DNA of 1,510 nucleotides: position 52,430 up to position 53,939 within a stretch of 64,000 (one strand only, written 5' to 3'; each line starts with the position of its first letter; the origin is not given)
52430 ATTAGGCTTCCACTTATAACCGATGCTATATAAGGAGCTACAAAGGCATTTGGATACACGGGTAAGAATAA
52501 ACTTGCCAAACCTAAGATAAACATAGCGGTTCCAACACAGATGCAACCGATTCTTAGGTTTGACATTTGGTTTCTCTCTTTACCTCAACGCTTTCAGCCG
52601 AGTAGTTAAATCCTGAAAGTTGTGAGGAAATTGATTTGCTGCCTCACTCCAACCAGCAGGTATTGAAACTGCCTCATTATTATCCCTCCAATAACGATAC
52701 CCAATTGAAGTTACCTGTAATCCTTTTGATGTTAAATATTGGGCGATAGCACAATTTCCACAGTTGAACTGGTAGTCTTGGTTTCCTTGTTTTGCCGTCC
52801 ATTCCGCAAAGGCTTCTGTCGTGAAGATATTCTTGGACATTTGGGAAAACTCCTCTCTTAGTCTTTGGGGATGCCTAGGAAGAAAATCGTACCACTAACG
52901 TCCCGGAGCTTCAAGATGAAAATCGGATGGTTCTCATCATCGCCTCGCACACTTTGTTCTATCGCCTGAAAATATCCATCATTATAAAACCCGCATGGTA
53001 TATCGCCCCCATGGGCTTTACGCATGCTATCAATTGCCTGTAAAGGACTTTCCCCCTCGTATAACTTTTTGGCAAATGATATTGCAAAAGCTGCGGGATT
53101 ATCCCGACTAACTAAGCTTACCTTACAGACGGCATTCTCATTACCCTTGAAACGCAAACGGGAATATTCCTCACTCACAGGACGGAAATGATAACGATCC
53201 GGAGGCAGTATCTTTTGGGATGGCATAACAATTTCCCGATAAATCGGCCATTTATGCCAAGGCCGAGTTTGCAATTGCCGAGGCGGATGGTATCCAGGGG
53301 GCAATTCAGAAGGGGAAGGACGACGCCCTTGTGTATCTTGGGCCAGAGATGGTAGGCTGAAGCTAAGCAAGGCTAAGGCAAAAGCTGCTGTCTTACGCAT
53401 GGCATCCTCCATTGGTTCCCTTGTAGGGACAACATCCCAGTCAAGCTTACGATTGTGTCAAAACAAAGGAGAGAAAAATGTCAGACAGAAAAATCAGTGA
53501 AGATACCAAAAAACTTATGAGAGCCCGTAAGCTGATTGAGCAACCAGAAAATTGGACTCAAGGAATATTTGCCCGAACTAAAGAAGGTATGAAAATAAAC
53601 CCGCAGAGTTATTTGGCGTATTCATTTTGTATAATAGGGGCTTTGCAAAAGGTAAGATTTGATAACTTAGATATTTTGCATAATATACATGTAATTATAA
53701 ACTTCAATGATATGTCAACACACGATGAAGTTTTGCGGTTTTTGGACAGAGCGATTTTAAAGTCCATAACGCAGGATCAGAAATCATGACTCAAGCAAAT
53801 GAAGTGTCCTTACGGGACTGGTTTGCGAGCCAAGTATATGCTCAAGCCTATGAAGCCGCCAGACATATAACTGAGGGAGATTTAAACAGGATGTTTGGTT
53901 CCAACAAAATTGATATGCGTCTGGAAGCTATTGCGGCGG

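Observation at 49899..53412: GC-rich cassette (secreted protein plus MSKNIF-family small protein) present in two copies at distant loci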

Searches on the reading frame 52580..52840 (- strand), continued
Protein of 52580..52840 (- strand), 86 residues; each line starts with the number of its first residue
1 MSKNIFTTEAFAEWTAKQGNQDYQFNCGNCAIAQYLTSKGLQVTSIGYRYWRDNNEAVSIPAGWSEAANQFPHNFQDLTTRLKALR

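Call 68: find_encoding_contigs(protein=P0007, flank=10000, max_places=4)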
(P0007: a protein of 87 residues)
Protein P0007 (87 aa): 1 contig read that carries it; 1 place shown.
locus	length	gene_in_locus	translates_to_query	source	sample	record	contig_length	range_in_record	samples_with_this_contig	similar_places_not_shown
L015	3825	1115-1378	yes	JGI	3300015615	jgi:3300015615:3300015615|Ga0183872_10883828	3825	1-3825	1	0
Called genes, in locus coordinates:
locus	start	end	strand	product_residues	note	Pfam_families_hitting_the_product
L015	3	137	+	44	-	?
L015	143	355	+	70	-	-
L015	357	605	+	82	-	-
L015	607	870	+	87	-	-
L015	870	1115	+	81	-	-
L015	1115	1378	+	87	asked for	-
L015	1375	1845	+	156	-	-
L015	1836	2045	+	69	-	-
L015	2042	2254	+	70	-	-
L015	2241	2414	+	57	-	-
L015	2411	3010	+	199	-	PF26128:Gad2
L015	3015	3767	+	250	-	-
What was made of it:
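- One array also contains a Gad2-like gene, PF26128 (call 68).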

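Call 82: search_dna_similar(query=P0018, collection=phages, mode=protein, max_evalue=0.01, max_rows=30)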
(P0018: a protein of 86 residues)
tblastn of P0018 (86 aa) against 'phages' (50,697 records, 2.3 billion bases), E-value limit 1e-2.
No match.

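Call 83: search_dna_similar(query=P0053, collection=phages, mode=protein, max_evalue=0.01, max_rows=30)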
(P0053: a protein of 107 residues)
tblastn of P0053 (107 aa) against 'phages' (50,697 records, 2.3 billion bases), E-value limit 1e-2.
No match.

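Call 85: search_protein_families(library=pfam, max_evalue=0.01, proteins=[L010:1-477:-, L010:477-1184:-, L010:1327-1521:+, L010:1532-1735:+, L010:1885-2082:+, L015:1375-1845:+, L015:3015-3767:+, L011:877-1149:+, L011:1146-1439:+, L011:2127-2501:+])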
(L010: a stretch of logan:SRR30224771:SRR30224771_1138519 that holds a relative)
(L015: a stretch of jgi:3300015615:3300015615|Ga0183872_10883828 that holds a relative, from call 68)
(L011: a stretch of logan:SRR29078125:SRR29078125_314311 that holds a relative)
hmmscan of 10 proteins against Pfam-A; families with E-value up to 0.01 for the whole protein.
L010:1-477:- (159 aa): 2 families
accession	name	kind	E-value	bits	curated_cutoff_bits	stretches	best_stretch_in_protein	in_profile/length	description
PF01068.26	DNA_ligase_A_M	-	1.1e-06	28.9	26.2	1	85-159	109-188/204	ATP dependent DNA ligase domain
PF09414.15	RNA_ligase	-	0.0015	19.2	27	1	46-158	23-158/171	RNA ligase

L010:477-1184:- (235 aa): 0 families

L010:1327-1521:+ (64 aa): 0 families

L010:1532-1735:+ (67 aa): 0 families

L010:1885-2082:+ (65 aa): 0 families

L015:1375-1845:+ (156 aa): 0 families

L015:3015-3767:+ (250 aa): 0 families

L011:877-1149:+ (90 aa): 0 families

L011:1146-1439:+ (97 aa): 0 families

L011:2127-2501:+ (124 aa): 0 families

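Call 88: fold_search(model_id=the predicted structure, library=pdb)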
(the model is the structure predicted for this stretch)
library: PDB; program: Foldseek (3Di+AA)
matches with E <= 10: 19; with E <= 0.001: 0
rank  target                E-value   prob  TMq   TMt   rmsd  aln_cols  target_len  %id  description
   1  9qv9_A                4.0e+00  0.02  0.22  0.06   9.9        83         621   12  apPol-DNA-nucleotide complex (ternary 3) (released 2025-10-29)
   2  9kpl_A                4.3e+00  0.01  0.18  0.13  10.8        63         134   14  Crystal structure of T. rubripes Mincle with glucose (released 2025-04-02)
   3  6f7s_D                4.8e+00  0.01  0.16  0.08  11.1        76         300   12  Crystal structure of Human ARS2 residues 147-270 + 408-763 with deletion of loop B (released 2018-05-09)
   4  9r7u_Aa               5.5e+00  0.02  0.24  0.14  11.3        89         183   12  RNA-free helical (h8.5) virus-like particle composed of PVA (isolate B11) coat protein (released 2026-01-21)
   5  6f7p_C                6.2e+00  0.02  0.21  0.08  10.9        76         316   13  Crystal structure of Human ARS2 residues 147-270 + 408-763 (released 2018-05-09)
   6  4liu                  6.2e+00  0.01  0.20  0.07  14.1       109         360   17  Structure of YcfD, a Ribosomal oxygenase from Escherichia coli. (released 2014-05-14)
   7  9ubf_B                6.7e+00  0.05  0.27  0.21   3.8        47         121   15  X-ray structure of Clostridioides difficile autolysin Acd33800 catalytic domain (released 2025-10-15)
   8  4nub                  6.7e+00  0.02  0.25  0.10   7.9        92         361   15  Crystal structure of Escherichia coli ribosomal oxygenase YcfD (released 2014-02-26)
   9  6f7p_D                6.7e+00  0.02  0.21  0.08  10.9        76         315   13  Crystal structure of Human ARS2 residues 147-270 + 408-763 (released 2018-05-09)
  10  3p0j_A                6.7e+00  0.02  0.24  0.06  10.9        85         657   15  Leishmania major Tyrosyl-tRNA synthetase in complex with tyrosinol, triclinic crystal form 1 (released 2011-03-23)
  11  6f7s_C                6.7e+00  0.01  0.16  0.07  11.1        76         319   12  Crystal structure of Human ARS2 residues 147-270 + 408-763 with deletion of loop B (released 2018-05-09)
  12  2pkq_O                7.6e+00  0.04  0.28  0.09   9.9        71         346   10  Crystal structure of the photosynthetic A2B2-glyceraldehyde-3-phosphate dehydrogenase, complexed with NADP (released 2007-06-19)
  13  9l7m_K                7.6e+00  0.02  0.19  0.07   7.2        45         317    7  Nucleotide-free kinesin-1 motor domain bound to the microtubule (released 2025-04-23)
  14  4lit                  8.0e+00  0.02  0.25  0.10   8.3        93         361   16  Structure of YcfD a Ribosomal oxygenase from Escherichia coli in complex with Cobalt and 2-oxoglutarate. (released 2014-05-14)
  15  2pkq_T                8.6e+00  0.04  0.28  0.09   9.9        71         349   10  Crystal structure of the photosynthetic A2B2-glyceraldehyde-3-phosphate dehydrogenase, complexed with NADP (released 2007-06-19)
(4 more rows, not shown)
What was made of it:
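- Tried and rejected: Foldseek against PDB gave E at least 4 (call 88).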

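Call 95: find_related_loci(query=A7, collection=genome_contigs, flank=6000)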
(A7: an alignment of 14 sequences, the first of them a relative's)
Query A7 (93 aa) in genome_contigs; peptide patterns used: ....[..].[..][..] (x = any residue, [..] = any of these).
322 stretches matched a pattern, but none encodes a relative of the query by tblastn (E <= 1e-3).

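Call 96: find_related_loci(query=A7, collection=viral_contigs, flank=6000)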
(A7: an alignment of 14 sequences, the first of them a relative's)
Query A7 (93 aa) in viral_contigs; peptide patterns used: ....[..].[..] (x = any residue, [..] = any of these).
184 stretches matched a pattern; 2 encode a relative of the query (tblastn E <= 1e-3); 2 distinct loci.
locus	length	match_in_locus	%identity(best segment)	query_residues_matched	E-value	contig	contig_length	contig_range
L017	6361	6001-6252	40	2-90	2e-17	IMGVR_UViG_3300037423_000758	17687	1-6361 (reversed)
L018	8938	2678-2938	41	1-92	1e-15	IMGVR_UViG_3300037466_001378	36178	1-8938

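Call 113: find_encoding_contigs(protein=P0008, flank=10000, max_places=4)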
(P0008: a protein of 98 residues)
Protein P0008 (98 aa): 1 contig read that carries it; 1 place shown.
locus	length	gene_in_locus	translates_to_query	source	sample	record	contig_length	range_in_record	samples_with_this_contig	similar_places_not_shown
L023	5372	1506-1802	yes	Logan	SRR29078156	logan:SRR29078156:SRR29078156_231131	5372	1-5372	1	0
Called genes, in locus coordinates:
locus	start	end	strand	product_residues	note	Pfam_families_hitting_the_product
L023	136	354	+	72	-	-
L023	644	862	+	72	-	-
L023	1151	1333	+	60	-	-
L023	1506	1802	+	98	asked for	-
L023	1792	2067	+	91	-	-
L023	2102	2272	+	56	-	-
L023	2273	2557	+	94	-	-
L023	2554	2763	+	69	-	-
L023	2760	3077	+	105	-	-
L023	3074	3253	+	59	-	-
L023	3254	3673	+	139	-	-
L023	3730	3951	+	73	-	-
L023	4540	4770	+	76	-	-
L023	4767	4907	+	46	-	-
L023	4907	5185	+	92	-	-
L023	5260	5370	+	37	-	?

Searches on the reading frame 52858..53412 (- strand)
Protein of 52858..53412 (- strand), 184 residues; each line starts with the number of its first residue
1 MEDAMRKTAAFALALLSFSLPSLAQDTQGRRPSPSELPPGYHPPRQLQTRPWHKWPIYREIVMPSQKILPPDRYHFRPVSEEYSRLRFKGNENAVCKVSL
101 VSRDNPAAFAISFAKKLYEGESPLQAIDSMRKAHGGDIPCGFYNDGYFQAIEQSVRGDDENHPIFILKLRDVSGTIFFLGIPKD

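Call 5: search_protein_families(library=pfam, max_evalue=0.1, proteins=[window:52858-53412:-])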
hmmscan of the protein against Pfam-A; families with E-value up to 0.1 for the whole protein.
window:52858-53412:- (184 aa): 0 families

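Call 6: search_protein_families(library=phrogs, max_evalue=0.01, proteins=[window:52858-53412:-])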
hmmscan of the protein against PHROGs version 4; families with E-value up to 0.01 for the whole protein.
window:52858-53412:- (184 aa): 0 families

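Call 49: search_protein_families(library=padloc, max_evalue=0.01, proteins=[window:52858-53400:-])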
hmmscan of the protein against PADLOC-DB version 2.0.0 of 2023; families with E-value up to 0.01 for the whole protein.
window:52858-53400:- (180 aa): 0 families

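Call 50: search_protein_families(library=ncbifam, max_evalue=0.01, proteins=[window:52858-53400:-])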
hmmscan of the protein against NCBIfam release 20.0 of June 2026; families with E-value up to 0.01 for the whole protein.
window:52858-53400:- (180 aa): 0 families

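Call 52: search_solved_structures(query=window:52858-53400:-, max_evalue=1)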
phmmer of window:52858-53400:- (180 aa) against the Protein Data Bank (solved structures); distinct sequences matched with E-value up to 1: 6.
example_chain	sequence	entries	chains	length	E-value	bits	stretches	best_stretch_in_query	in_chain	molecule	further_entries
5cux_A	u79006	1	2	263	0.026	17.5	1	40-85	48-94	Acidocalcisomal pyrophosphatase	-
5cuu_A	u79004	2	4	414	0.058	16.3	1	40-85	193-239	Acidocalcisomal pyrophosphatase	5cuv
5c5v_A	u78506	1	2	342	0.07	16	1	39-85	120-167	Acidocalcisomal pyrophosphatase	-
5cuy_A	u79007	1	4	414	0.12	15.3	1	39-85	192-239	Acidocalcisomal pyrophosphatase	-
8rf9_A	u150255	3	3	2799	0.4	13.6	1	41-135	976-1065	Cyclic beta 1-2 glucan synthetase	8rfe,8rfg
8rf0_A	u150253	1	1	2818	0.4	13.6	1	41-135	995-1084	Cyclic beta-(1,2)-glucan synthase NdvB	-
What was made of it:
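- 52858..53400 (-): 180-aa exported protein (the ORF can be read as 184 aa from 53412). It has an N-terminal Sec-type signal peptide, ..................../QD, a Pro-rich linker and a ~135-aa domain with two Cys. No match to any family or to PDB sequences (calls 5, 6, 49, 50, 52).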

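Call 75: find_homologous_proteins(query=window:52858-53400:-, max_evalue=0.001)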
Query window:52858-53400:- (180 aa): 2 proteins with E <= 0.001 among 126 candidates.
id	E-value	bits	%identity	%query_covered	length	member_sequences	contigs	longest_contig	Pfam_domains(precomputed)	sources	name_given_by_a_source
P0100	2.0e-119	414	100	100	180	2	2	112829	-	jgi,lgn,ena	-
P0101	1.9e-65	238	73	78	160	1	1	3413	-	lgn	-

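Call 77: find_encoding_contigs(protein=P0100, flank=10000, max_places=6)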
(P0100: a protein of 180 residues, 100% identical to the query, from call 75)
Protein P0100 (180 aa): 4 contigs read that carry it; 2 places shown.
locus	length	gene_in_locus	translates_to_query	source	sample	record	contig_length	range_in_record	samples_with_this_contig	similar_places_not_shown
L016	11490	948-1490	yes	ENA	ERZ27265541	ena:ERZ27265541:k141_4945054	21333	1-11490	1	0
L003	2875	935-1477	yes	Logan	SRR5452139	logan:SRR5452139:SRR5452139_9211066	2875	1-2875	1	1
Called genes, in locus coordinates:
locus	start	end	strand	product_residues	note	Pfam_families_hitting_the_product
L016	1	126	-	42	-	?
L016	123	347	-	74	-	-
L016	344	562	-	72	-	-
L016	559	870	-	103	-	PF19698:DUF6197 (faint)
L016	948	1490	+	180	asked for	-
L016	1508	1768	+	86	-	-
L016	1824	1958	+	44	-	-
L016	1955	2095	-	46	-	-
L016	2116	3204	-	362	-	-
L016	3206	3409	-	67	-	-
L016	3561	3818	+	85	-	-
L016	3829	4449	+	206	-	PF00226:DnaJ (weak)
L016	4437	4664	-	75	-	-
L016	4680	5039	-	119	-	PF19698:DUF6197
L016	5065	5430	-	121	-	PF19698:DUF6197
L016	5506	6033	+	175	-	PF23849:Phage_TTP_2 (weak)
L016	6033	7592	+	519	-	PF21722:Gly_rich_2 (faint)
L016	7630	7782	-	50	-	-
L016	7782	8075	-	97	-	-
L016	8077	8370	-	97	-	-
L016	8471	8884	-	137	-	-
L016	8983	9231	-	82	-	-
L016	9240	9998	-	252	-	-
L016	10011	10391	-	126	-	-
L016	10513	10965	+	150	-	PF11056:UvsY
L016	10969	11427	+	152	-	PF02675:AdoMet_dc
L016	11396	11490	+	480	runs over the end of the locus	PF21241:UvsW_N, PF00270:DEAD, PF04851:ResIII, PF18766:SWI2_SNF2 (weak), PF00271:Helicase_C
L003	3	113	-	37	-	?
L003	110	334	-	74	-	-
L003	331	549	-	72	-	-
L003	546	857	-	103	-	PF19698:DUF6197 (faint)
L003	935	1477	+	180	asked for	-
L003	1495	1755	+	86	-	-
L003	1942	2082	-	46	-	-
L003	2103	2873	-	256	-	?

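Call 86: predict_structure(alignment_id=A6)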
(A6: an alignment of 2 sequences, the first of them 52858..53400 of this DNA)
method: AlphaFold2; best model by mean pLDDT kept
length: 180 residues; sequences in the alignment: 2
mean_pLDDT: 48.9   pTM: 0.45
mean pLDDT of the five models: 48.9, 46.4, 41.6, 41.2, 39.8
residues with pLDDT >= 90: 0; 70-90: 3; 50-70: 75; < 50: 102
segments of 3 or more residues with pLDDT < 50: 1-3, 11-30, 33-70, 85-91, 93-100, 135-158
pLDDT, mean of each block of 10 residues (from residue 1): 49 39 37 44 28 43 44 58 48 44 63 65 66 48 38 44 61 60
secondary structure, 60 per line:
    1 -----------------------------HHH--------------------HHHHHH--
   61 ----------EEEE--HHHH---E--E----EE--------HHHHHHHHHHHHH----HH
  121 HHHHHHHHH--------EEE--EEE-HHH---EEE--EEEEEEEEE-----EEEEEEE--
elements in order: H53-58 E71-74 H77-80 H102-114 H119-129 E138-140 E143-145 E153-155 E158-166 E172-178
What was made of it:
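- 52858..53400 (-): The AF2 model is unusable, pLDDT 48.9 (call 86).
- Tried and rejected: Structure of the 180-aa exported protein. pLDDT was 48.9 with a two-sequence alignment, so the model was not searched (call 86).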

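Call 102: search_dna_similar(query=window:52858-53400:-, collection=phages, mode=protein, max_evalue=0.01, max_rows=10)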
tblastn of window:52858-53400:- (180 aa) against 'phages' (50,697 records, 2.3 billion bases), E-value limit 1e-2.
No match.

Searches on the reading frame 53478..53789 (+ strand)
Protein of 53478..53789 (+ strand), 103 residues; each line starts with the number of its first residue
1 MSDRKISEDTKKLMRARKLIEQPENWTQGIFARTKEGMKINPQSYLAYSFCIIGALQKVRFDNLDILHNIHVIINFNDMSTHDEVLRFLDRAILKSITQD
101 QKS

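Call 5: search_protein_families(library=pfam, max_evalue=0.1, proteins=[window:53478-53789:+])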
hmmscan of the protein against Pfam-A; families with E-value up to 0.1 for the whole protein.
window:53478-53789:+ (103 aa): 1 family
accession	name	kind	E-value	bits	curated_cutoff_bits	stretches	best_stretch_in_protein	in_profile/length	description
PF19698.5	DUF6197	-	3.3e-09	37.5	24.6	2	13-62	10-51/111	Family of unknown function (DUF6197)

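Call 6: search_protein_families(library=phrogs, max_evalue=0.01, proteins=[window:53478-53789:+])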
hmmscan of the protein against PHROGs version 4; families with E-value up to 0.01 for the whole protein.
window:53478-53789:+ (103 aa): 1 family
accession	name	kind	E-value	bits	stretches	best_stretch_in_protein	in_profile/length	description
phrog_762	-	unknown function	2.8e-08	34.6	1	11-94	46-149/281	-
